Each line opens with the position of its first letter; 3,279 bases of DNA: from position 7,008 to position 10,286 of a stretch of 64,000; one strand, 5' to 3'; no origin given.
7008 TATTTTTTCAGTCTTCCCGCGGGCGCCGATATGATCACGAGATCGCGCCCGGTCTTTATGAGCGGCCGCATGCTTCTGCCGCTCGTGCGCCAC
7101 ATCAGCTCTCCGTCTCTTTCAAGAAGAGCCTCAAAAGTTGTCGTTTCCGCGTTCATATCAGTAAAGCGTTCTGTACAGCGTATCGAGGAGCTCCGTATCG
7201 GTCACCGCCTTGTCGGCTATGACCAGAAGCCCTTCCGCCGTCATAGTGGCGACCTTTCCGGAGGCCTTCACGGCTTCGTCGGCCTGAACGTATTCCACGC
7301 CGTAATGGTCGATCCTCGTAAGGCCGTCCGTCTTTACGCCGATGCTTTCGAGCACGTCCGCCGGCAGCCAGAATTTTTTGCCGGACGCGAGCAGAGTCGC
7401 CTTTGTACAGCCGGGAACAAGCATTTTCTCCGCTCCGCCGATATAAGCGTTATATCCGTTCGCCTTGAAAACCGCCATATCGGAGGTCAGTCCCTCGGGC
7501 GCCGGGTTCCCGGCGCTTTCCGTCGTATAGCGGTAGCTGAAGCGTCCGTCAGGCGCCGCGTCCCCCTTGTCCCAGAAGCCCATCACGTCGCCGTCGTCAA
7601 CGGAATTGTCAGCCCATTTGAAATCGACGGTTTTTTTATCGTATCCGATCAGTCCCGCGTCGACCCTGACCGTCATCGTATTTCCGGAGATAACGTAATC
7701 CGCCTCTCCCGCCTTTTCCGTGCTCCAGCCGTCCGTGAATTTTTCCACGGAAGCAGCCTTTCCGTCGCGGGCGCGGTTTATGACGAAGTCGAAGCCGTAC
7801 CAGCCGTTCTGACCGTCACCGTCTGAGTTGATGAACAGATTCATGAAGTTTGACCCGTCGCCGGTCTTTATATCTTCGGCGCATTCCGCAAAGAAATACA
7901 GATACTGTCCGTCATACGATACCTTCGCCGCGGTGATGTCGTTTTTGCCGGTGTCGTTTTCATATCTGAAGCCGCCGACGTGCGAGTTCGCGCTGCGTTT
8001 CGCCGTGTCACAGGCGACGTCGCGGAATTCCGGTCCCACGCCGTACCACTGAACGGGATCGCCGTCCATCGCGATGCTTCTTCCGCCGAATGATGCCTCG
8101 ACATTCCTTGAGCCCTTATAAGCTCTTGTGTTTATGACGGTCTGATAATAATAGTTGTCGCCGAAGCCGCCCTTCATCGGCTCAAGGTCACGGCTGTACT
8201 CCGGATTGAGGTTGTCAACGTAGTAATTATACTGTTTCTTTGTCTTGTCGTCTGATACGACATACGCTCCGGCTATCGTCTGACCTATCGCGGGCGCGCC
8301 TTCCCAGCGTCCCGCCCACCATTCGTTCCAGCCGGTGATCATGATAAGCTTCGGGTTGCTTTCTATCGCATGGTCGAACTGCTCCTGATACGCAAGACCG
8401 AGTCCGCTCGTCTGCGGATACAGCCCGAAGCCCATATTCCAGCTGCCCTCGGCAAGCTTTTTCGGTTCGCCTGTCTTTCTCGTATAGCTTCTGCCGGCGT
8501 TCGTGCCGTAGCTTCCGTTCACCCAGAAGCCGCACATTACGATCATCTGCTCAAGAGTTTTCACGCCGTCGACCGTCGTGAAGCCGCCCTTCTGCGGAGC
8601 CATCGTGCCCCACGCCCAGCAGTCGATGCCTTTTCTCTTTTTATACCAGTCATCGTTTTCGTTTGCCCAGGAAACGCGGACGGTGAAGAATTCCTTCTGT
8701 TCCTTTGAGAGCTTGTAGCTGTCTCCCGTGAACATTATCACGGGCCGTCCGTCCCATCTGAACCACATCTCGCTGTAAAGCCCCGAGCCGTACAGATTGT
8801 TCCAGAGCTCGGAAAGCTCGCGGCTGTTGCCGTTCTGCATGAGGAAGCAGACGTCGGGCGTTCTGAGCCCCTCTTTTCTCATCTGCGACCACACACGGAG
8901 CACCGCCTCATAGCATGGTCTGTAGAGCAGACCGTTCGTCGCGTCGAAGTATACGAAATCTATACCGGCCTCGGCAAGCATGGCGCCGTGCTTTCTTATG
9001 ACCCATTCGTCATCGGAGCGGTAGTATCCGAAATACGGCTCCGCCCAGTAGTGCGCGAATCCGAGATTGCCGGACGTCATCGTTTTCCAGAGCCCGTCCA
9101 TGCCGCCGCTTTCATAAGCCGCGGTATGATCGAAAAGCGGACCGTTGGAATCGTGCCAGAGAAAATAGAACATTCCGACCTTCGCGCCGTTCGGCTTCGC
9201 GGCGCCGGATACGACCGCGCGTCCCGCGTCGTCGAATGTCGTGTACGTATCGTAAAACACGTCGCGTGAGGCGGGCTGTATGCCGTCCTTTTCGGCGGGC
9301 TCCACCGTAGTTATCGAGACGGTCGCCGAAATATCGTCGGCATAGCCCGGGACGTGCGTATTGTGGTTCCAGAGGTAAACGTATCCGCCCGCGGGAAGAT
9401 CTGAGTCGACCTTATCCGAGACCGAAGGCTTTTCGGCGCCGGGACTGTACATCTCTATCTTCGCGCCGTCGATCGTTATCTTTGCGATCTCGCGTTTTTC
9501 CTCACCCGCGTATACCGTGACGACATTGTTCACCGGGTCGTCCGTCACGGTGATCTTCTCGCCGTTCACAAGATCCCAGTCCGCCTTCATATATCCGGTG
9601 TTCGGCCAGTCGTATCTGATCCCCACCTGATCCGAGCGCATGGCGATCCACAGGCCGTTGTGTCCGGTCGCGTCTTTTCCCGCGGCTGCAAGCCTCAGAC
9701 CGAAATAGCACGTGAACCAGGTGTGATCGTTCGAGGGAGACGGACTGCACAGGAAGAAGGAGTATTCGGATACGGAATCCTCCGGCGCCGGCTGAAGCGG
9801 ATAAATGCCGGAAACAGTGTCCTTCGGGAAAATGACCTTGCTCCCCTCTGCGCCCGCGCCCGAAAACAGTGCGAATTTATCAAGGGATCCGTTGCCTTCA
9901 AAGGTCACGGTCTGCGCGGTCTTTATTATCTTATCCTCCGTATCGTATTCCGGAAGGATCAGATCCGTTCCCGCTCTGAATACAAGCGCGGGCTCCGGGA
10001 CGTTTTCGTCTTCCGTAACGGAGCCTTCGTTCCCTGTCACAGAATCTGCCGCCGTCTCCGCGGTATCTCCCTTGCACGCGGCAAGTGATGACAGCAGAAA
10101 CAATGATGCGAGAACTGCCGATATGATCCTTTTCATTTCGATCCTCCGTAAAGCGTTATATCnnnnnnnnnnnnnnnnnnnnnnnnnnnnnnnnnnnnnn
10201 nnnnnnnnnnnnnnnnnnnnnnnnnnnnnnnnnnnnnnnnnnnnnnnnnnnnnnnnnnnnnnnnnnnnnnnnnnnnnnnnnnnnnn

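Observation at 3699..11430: Orphan short glycyl-radical enzyme and activase in a five-gene operon with a secreted GH-like lipoprotein, an S24-like protein and a Gfo/Idh/MocA oxidoreductase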

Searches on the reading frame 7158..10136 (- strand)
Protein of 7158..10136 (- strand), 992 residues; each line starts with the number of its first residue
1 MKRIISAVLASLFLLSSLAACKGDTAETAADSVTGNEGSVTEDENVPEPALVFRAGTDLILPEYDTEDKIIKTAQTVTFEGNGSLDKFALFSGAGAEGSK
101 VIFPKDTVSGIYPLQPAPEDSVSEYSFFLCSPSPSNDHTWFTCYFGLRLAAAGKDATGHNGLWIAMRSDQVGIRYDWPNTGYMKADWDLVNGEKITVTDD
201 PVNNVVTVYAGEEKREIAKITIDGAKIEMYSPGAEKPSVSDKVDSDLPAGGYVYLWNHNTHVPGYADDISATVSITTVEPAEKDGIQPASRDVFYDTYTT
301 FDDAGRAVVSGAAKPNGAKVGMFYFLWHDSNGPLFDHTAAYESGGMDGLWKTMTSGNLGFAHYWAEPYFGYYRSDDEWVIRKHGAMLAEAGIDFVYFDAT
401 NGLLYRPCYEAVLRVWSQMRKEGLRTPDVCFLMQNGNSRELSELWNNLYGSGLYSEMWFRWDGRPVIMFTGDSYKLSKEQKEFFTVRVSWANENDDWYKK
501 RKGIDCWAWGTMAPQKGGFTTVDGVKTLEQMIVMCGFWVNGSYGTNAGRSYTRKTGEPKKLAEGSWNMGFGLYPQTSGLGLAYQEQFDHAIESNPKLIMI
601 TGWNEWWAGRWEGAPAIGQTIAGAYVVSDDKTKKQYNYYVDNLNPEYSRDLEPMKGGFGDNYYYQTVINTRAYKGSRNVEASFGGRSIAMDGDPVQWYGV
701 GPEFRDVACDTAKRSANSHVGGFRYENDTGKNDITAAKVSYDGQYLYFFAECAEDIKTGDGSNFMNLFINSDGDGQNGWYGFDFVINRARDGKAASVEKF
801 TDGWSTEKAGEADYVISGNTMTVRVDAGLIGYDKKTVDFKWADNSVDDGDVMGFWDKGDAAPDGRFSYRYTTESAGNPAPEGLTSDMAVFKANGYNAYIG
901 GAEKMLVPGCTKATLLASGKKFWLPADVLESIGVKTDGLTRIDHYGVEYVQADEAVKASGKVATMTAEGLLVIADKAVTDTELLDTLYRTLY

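Call 3: search_protein_families(library=pfam, proteins=[window:7158-10136:-], max_evalue=0.01)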
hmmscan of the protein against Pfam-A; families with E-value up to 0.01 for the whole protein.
window:7158-10136:- (992 aa): 1 family
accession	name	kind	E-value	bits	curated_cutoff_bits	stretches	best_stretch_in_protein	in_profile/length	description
PF16317.11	Glyco_hydro_99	-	8.7e-05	22.2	33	0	580-634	272-324/341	Glycosyl hydrolase family 99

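Call 4: search_protein_families(library=ncbifam, proteins=[window:7158-10136:-], max_evalue=0.01)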
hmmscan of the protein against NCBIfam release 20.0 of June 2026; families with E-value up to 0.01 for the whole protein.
window:7158-10136:- (992 aa): 0 families

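Call 30: search_solved_structures(query=window:7158-10136:-, max_evalue=1)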
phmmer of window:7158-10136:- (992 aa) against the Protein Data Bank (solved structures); distinct sequences matched with E-value up to 1: 1.
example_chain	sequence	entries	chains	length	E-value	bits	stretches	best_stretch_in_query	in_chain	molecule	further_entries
6cfw_F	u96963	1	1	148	0.47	11.4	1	254-338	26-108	Monovalent cation/H+ antiporter subunit B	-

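Call 31: find_homologous_proteins(query=window:7158-10136:-, max_evalue=0.00001)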
Query window:7158-10136:- (992 aa): 202 proteins with E <= 0.00001 among 8000 candidates; the best 120 are listed.
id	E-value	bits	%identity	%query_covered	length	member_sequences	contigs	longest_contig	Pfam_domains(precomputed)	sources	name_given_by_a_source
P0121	0.0e+0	2333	100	100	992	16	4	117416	-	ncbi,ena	-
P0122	0.0e+0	1671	70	100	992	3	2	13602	-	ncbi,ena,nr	ncbi:MAG: hypothetical protein J5585_00715 [Clostridia bacterium]|nr:hypothetical protein [Clostridi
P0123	0.0e+0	1661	70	100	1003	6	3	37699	-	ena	-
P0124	0.0e+0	1636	70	100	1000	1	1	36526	-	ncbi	-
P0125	0.0e+0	1625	70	97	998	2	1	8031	-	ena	-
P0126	0.0e+0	1624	68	100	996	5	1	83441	-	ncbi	-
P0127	0.0e+0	1623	68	100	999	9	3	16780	-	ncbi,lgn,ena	-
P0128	0.0e+0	1607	68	100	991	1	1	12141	-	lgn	-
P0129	0.0e+0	1417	61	100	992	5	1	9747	-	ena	-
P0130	0.0e+0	1343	58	100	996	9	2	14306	-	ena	-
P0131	0.0e+0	1298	56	100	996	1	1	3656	-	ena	-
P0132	0.0e+0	1295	56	100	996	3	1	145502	-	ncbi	-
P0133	0.0e+0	1284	56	100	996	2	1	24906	-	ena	-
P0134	0.0e+0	1270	56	100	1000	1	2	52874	-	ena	-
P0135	0.0e+0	1261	55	100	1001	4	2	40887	-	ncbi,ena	-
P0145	0.0e+0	1222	54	100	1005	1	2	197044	-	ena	-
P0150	0.0e+0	1206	56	95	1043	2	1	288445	PF00404.25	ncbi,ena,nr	ncbi:MAG: hypothetical protein IJT49_05325 [Clostridia bacterium]|nr:hypothetical protein [Clostridi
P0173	1.4e-270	919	46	100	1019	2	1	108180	-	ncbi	-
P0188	2.4e-265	901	45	100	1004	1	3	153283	-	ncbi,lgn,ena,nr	ncbi:MAG: hypothetical protein IKB28_07495 [Clostridia bacterium]|nr:hypothetical protein [Clostridi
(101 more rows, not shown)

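Call 33: find_encoding_contigs(protein=P0121, flank=10000, max_places=4)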
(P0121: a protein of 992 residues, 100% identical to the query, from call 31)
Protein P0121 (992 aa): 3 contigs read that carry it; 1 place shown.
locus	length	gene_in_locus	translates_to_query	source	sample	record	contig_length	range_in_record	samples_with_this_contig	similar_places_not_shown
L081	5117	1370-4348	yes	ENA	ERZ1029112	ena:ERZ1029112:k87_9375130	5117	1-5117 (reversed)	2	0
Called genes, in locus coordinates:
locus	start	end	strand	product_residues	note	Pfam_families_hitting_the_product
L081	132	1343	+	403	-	PF01408:GFO_IDH_MocA, PF22725:GFO_IDH_MocA_C3, PF21252:Glyco_hydro_109_C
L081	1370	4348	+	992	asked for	-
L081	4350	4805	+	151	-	-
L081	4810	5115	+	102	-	?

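Call 46: search_protein_families(library=pfam, proteins=[window:7158-10136:-], max_evalue=1)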
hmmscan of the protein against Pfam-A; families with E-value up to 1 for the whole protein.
window:7158-10136:- (992 aa): 1 family
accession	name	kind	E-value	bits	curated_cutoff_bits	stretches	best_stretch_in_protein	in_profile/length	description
PF16317.11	Glyco_hydro_99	-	8.7e-05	22.2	33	1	580-634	272-324/341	Glycosyl hydrolase family 99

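Call 49: predict_structure(alignment_id=A3)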
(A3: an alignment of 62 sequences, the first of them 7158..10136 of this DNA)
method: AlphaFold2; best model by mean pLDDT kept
length: 992 residues; sequences in the alignment: 62
mean_pLDDT: 85.3   pTM: 0.84
mean pLDDT of the five models: 85.3, 81.8, 81.6, 80.0, 79.7
residues with pLDDT >= 90: 523; 70-90: 353; 50-70: 83; < 50: 33
segments of 3 or more residues with pLDDT < 50: 19-49
pLDDT, mean of each block of 10 residues (from residue 1): 74 63 28 28 35 87 89 93 87 90 94 93 97 88 94 85 95 93 94 96 97 96 96 94 89 94 94 90 88 89 85 86 75 82 93 84 74 73 88 89 76 91 91 86 89 92 93 89 91 78 85 80 94 80 56 72 86 77 88 94 60 87 90 90 77 68 87 92 95 92 86 71 71 91 97 83 80 86 88 89 91 94 96 93 75 70 84 84 94 94 92 95 97 94 95 96 94 95 91 87
secondary structure, 60 per line:
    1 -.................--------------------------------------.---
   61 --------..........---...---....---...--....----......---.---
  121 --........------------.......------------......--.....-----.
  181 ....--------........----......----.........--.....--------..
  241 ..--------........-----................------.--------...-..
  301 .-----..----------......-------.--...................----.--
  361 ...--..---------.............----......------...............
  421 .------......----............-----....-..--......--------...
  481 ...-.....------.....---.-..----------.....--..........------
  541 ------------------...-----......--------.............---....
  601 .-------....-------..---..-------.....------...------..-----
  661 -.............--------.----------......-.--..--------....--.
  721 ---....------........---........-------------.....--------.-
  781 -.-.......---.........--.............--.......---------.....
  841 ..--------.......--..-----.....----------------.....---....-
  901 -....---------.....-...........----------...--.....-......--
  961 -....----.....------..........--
elements in order (helices of 4 or more, strands of 3 or more residues): H2-18 E69-78 E88-91 E95-97 E100-103 E108-113 E123-130 E143-149 E162-167 E170-174 E180-184 E193-200 E205-210 E215-223 E226-230 E239-242 E251-258 E264-279 E299-301 E319-324 H337-353 E361-363 H377-389 E394-399 H406-421 E428-433 H438-449 E464-469 H478-483 E485-489 H496-500 E518-522 E525-534 H567-572 H581-593 E597-601 E609-612 H662-674 H694-699 E714-717 E724-727 E734-741 E745-752 E766-770 E784-790 E794-802 E805-817 E820-826 E836-842 H851-857 E867-871 E888-892 E896-899 E902-905 E915-919 E921-925 H926-931 E942-944 E947-951 H953-958 E962-965 E970-974 H981-990

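Call 51: fold_search(model_id=the predicted structure, library=pdb)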
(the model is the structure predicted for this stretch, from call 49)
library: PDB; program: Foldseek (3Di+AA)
matches with E <= 10: 1432; with E <= 0.001: 240
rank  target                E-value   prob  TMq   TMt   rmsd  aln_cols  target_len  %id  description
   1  1lul_B                1.9e-07  1.00  0.15  0.50   7.9       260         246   12  DB58, A LEGUME LECTIN FROM DOLICHOS BIFLORUS (released 1998-12-30)
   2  1lu1_A                2.7e-07  1.00  0.15  0.50   6.9       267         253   14  THE STRUCTURE OF THE DOLICHOS BIFLORUS SEED LECTIN IN COMPLEX WITH THE FORSSMAN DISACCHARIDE (released 1998-12-09)
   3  2bqp_A                3.7e-07  1.00  0.15  0.53   6.6       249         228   11  THE STRUCTURE OF THE PEA LECTIN-D-GLUCOPYRANOSE COMPLEX (released 1998-12-16)
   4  1bjq_A                3.7e-07  1.00  0.15  0.49   7.0       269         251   14  THE DOLICHOS BIFLORUS SEED LECTIN IN COMPLEX WITH ADENINE (released 1998-12-30)
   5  5t7p_A                5.0e-07  1.00  0.15  0.53   5.9       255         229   12  Crystal structure of Pisum arvense lectin (PAL) complexed with X-Man (released 2017-08-09)
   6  1lul_A                5.8e-07  1.00  0.15  0.53   6.5       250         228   11  DB58, A LEGUME LECTIN FROM DOLICHOS BIFLORUS (released 1998-12-30)
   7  4wv8_C                6.8e-07  1.00  0.16  0.54   8.1       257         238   12  Crystal structure of a recombinant Vatairea macrocarpa seed lectin complexed with lactose (released 2016-01-27)
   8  4m01_C                7.1e-07  1.00  0.15  0.42  11.4       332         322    7  N terminal fragment(residues 245-575) of binding region of SraP (released 2014-06-18)
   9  1viw_B                7.5e-07  1.00  0.15  0.60   6.1       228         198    9  TENEBRIO MOLITOR ALPHA-AMYLASE-INHIBITOR COMPLEX (released 1999-07-22)
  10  1bjq_C                1.0e-06  1.00  0.15  0.52   5.4       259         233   14  THE DOLICHOS BIFLORUS SEED LECTIN IN COMPLEX WITH ADENINE (released 1998-12-30)
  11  4m00_A                1.1e-06  1.00  0.15  0.28  15.3       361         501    8  Crystal structure of the ligand binding region of staphylococcal adhesion SraP (released 2014-06-18)
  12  4wv8_D                1.5e-06  1.00  0.16  0.54   7.2       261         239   13  Crystal structure of a recombinant Vatairea macrocarpa seed lectin complexed with lactose (released 2016-01-27)
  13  5t7p_B                1.5e-06  1.00  0.15  0.53   6.4       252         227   12  Crystal structure of Pisum arvense lectin (PAL) complexed with X-Man (released 2017-08-09)
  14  4wv8_B                2.0e-06  1.00  0.16  0.54   6.4       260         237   12  Crystal structure of a recombinant Vatairea macrocarpa seed lectin complexed with lactose (released 2016-01-27)
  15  3wcs_A                2.4e-06  1.00  0.16  0.53   5.5       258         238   13  Crystal structure of plant lectin (ligand-bound form) (released 2014-04-09)
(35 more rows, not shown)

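Call 56: find_encoding_contigs(protein=P0126, flank=7000, max_places=1)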
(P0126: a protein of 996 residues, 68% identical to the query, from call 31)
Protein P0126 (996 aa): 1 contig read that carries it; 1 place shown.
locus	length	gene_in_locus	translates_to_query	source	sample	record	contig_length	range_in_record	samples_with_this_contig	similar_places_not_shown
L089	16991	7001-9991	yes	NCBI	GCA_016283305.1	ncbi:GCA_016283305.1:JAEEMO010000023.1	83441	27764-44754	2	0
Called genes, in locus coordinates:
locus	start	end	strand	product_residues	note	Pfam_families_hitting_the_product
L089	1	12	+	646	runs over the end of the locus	PF00004:AAA, PF17866:AAA_lid_6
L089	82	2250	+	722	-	PF07228:SpoIIE, PF13581:HATPase_c_2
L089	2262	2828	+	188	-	PF13328:HD_4, PF01966:HD (weak)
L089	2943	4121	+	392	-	PF01740:STAS, PF13466:STAS_2 (weak), PF01636:APH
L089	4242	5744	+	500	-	PF04616:Glyco_hydro_43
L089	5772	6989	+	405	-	PF01408:GFO_IDH_MocA, PF21252:Glyco_hydro_109_C, PF22725:GFO_IDH_MocA_C3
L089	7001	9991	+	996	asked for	-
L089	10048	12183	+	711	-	PF02901:PFL-like, PF01228:Gly_radical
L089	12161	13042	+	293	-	PF13353:Fer4_12 (weak), PF12797:Fer4_2 (faint), PF12837:Fer4_6 (faint), PF04055:Radical_SAM, PF00037:Fer4 (weak)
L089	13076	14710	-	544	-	-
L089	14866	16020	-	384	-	PF00266:Aminotran_5, PF00155:Aminotran_1_2 (faint)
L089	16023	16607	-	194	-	-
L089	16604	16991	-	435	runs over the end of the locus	PF08757:CotH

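Call 57: find_encoding_contigs(protein=P0132, flank=7000, max_places=1)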
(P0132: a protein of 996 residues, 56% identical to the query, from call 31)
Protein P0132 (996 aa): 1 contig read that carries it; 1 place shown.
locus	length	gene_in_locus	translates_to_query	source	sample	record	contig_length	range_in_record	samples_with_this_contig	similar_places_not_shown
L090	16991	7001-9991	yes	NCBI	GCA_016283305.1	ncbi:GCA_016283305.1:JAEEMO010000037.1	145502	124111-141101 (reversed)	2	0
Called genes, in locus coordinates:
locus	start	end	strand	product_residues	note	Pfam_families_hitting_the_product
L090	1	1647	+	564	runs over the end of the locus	PF00072:Response_reg, PF00990:GGDEF, PF00563:EAL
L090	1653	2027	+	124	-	PF01627:Hpt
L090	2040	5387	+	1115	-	PF00324:AA_permease, PF13520:AA_permease_2, PF00512:HisKA, PF02518:HATPase_c, PF00072:Response_reg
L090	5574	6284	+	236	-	PF02592:Vut_1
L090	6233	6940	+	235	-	PF00106:adh_short, PF13561:adh_short_C2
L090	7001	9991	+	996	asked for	-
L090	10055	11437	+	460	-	PF16116:DUF4832 (weak)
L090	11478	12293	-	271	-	PF03009:GDPD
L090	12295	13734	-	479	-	PF07690:MFS_1, PF13347:MFS_2, PF07690:MFS_1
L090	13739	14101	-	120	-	PF07892:DUF1667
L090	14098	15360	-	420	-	PF00070:Pyr_redox (faint), PF00890:FAD_binding_2 (weak), PF01266:DAO (faint), PF03486:HI0933_like (faint), PF07992:Pyr_redox_2, PF12831:FAD_oxidored, PF13450:NAD_binding_8 (weak), PF13738:Pyr_redox_3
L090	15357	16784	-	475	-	PF00070:Pyr_redox (faint), PF00890:FAD_binding_2 (weak), PF01266:DAO, PF01494:FAD_binding_3 (faint), PF03486:HI0933_like (faint), PF07992:Pyr_redox_2 (weak), PF13450:NAD_binding_8 (weak), PF04324:Fer2_BFD, +1 more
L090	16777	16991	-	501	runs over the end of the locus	PF00370:FGGY_N, PF02782:FGGY_C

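Call 58: find_encoding_contigs(protein=P0188, flank=7000, max_places=1)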
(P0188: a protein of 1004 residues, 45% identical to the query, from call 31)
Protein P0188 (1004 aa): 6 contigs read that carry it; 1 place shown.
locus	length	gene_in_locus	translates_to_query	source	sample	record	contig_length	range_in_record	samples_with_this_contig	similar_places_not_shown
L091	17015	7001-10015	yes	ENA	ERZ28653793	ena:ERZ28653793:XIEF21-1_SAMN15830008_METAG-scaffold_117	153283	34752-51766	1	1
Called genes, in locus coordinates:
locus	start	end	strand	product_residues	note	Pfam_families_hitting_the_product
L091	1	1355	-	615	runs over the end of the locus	PF00005:ABC_tran, PF02463:SMC_N (faint), PF13304:AAA_21 (faint)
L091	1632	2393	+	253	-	PF01261:AP_endonuc_2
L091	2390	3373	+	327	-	PF02826:2-Hacid_dh_C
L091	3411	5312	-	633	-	PF02065:Melibiase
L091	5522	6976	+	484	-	-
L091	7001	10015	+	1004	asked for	-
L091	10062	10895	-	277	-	PF02311:AraC_binding, PF00165:HTH_AraC (weak), PF12833:HTH_18, PF00165:HTH_AraC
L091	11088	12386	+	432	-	PF01408:GFO_IDH_MocA, PF21252:Glyco_hydro_109_C (weak)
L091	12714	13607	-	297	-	PF04616:Glyco_hydro_43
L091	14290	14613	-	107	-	-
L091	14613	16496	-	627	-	PF00005:ABC_tran, PF02463:SMC_N (faint), PF13304:AAA_21 (faint)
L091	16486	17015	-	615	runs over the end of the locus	PF00005:ABC_tran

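Call 89: find_encoding_contigs(protein=P0150, flank=7000, max_places=1)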
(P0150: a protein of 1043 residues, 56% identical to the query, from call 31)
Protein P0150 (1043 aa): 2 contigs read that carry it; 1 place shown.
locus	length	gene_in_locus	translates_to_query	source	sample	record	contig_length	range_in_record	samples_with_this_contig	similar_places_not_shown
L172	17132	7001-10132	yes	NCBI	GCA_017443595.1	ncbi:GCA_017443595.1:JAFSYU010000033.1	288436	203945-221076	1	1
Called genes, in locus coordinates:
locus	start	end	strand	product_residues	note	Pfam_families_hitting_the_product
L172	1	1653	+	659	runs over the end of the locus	-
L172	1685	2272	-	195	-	PF00265:TK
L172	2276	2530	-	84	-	PF04014:MazE_antitoxin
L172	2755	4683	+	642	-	PF02838:Glyco_hydro_20b (weak), PF00728:Glyco_hydro_20, PF13302:Acetyltransf_3, PF00583:Acetyltransf_1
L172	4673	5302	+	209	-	PF02589:LUD_dom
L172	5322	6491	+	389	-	-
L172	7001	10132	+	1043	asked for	PF00404:Dockerin_1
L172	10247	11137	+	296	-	PF00924:MS_channel_2nd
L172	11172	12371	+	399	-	-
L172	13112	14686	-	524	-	PF01554:MatE (weak), PF01943:Polysacc_synt, PF01554:MatE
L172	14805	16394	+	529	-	PF13616:Rotamase_3, PF00639:Rotamase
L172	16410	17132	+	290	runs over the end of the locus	PF00781:DAGK_cat, PF19279:YegS_C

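Call 90: find_encoding_contigs(protein=P0145, flank=7000, max_places=1)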
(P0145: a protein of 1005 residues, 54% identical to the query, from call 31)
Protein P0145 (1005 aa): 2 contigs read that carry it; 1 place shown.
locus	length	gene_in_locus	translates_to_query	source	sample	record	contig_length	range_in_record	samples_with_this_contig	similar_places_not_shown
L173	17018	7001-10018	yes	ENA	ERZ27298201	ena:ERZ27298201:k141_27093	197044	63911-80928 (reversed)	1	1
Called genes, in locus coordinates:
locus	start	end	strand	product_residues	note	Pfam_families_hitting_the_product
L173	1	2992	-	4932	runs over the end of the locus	PF23032:GBD_ELAPOR1-like_3rd (faint), PF09479:Flg_new, PF25850:PelX_Ig (faint), PF00404:Dockerin_1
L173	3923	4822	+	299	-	-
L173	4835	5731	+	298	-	-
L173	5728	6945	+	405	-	PF00709:Adenylsucc_synt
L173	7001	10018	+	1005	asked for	-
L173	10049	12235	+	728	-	PF03572:Peptidase_S41 (weak), PF00404:Dockerin_1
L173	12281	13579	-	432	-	PF07224:Chlorophyllase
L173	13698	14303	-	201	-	PF01476:LysM, PF00188:CAP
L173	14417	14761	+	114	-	-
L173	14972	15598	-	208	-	PF23023:Anti-Pycsar_Apyc1 (faint), PF00753:Lactamase_B, PF19583:ODP (faint), PF12706:Lactamase_B_2 (weak)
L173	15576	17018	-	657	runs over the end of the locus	PF01520:Amidase_3, PF00404:Dockerin_1 (weak)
